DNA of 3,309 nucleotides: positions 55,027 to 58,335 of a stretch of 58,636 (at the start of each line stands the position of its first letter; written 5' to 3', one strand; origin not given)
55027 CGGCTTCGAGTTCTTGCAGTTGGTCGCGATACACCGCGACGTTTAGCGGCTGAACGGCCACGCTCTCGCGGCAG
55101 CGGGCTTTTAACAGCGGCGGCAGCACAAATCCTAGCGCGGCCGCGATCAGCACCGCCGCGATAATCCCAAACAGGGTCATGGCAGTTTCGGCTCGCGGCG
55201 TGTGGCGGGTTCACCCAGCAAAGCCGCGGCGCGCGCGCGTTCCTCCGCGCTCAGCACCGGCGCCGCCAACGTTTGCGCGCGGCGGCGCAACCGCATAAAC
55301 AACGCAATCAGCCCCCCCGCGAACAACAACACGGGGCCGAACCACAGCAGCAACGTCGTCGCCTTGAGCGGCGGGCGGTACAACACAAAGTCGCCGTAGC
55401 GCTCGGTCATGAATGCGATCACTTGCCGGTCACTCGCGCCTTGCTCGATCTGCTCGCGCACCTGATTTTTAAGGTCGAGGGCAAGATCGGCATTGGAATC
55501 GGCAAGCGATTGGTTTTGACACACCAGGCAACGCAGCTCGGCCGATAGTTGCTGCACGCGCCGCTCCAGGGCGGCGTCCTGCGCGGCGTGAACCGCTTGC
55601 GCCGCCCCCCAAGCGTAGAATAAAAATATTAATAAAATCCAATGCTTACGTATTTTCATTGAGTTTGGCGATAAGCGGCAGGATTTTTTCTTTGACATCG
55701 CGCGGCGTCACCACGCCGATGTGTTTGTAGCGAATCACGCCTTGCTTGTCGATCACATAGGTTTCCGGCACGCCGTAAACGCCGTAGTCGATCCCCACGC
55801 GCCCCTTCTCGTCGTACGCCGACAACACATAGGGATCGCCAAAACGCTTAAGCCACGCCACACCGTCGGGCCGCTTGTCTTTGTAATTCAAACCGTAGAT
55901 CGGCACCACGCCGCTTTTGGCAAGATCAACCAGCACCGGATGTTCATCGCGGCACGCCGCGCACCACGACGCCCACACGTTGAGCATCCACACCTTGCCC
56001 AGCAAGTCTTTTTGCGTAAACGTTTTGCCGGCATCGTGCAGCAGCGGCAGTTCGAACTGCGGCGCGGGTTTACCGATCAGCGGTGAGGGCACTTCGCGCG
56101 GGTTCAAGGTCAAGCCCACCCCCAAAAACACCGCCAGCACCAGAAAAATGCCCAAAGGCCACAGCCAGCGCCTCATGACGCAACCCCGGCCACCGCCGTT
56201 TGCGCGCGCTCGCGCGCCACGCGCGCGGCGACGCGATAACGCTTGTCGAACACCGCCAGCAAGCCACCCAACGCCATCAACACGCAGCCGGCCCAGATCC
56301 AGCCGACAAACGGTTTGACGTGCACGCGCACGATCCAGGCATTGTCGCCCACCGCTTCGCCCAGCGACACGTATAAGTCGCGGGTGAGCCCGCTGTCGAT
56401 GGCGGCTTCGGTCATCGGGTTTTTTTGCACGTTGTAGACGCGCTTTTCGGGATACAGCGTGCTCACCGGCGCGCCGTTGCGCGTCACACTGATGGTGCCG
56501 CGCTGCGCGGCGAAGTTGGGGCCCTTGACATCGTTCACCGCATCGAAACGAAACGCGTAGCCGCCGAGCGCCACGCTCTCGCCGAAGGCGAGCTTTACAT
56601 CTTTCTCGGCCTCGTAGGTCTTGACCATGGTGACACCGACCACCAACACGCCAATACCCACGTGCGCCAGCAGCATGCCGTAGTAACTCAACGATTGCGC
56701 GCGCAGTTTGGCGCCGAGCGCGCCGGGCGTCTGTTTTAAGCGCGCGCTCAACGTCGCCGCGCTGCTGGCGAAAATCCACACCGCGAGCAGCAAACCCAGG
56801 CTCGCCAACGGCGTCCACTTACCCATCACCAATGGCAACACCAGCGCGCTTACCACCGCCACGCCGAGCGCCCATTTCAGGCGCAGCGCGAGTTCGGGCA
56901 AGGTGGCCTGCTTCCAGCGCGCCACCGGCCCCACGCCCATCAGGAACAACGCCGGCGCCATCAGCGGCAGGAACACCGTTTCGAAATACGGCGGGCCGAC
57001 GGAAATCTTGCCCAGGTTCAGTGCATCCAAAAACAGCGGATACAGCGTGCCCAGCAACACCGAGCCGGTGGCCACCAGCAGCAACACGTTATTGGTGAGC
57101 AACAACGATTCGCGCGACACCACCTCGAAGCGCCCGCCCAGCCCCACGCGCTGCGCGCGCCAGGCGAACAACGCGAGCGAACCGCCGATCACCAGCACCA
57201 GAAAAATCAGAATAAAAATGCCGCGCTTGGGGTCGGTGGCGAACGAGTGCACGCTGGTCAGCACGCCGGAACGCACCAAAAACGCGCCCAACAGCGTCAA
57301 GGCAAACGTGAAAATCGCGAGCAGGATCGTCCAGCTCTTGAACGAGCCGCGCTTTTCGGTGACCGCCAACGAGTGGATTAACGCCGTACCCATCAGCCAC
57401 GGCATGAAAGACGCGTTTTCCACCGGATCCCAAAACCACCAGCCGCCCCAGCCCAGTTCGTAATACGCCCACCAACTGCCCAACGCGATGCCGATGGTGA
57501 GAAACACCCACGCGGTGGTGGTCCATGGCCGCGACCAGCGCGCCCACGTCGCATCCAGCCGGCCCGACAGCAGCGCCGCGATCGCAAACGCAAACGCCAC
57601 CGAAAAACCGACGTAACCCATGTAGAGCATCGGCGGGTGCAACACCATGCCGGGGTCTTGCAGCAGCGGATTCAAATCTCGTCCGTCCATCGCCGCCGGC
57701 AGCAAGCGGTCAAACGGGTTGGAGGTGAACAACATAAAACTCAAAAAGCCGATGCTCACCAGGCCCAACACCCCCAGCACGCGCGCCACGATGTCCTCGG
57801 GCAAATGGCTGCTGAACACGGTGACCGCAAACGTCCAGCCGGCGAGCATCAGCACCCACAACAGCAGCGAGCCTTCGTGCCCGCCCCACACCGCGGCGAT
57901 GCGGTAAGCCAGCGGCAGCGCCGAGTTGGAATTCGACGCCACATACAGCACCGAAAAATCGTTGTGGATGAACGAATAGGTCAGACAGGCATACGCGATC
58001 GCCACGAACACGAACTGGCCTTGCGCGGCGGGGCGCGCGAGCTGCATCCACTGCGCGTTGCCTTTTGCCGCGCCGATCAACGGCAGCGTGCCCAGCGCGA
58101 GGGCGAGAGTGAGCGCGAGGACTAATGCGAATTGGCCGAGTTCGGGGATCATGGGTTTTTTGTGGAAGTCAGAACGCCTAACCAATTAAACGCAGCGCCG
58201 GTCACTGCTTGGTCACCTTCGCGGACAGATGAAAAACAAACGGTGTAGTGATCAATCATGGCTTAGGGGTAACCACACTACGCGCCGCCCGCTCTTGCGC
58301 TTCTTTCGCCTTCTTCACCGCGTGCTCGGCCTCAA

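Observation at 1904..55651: Recurrent ~33-bp AT-rich element (at least 12 copies in 58 kb) with an IHF-like core, placed at gene boundaries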

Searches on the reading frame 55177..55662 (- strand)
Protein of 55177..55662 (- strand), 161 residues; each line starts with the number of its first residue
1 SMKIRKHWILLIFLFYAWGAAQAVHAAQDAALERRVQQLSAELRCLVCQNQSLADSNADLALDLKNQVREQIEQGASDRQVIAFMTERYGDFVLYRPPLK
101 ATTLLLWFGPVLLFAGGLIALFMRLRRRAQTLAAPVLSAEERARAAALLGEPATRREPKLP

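Call 74: search_protein_families(library=pfam, proteins=[window:55177-55662:-], max_evalue=0.00001)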
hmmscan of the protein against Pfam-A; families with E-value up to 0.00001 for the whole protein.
window:55177-55662:- (161 aa): 1 family
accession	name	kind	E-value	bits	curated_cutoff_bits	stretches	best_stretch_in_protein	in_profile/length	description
PF03918.19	CcmH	-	9.1e-52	174.6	25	1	11-149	4-143/143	Cytochrome C biogenesis protein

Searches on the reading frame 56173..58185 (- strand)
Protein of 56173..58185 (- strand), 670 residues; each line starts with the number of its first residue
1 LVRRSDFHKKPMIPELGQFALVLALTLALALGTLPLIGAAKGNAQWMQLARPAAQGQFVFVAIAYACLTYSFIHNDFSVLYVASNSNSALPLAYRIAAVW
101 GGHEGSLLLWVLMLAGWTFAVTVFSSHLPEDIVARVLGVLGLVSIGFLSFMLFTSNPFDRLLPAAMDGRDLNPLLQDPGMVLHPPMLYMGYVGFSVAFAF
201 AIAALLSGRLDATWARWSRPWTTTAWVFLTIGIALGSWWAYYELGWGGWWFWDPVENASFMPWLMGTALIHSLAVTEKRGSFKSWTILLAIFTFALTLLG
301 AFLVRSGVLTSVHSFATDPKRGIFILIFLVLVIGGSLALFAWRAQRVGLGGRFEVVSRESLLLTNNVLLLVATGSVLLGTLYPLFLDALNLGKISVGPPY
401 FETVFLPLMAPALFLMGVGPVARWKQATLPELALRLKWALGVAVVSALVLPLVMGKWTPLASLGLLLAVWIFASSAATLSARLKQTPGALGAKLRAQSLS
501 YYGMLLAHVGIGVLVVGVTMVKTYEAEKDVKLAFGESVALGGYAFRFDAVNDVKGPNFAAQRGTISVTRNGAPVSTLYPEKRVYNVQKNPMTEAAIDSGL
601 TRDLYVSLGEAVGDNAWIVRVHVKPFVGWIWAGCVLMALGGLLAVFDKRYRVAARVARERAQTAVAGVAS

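Call 74: search_protein_families(library=pfam, proteins=[window:56173-58185:-], max_evalue=0.00001)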
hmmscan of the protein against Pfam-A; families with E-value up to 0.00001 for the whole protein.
window:56173-58185:- (670 aa): 2 families
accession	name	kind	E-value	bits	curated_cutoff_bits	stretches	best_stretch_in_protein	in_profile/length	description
PF16327.10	CcmF_C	-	6.6e-132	440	28.7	1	326-648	1-323/323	Cytochrome c-type biogenesis protein CcmF C-terminal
PF01578.25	Cytochrom_C_asm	-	2.1e-54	184.8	29.9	1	100-306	1-206/212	Cytochrome C assembly protein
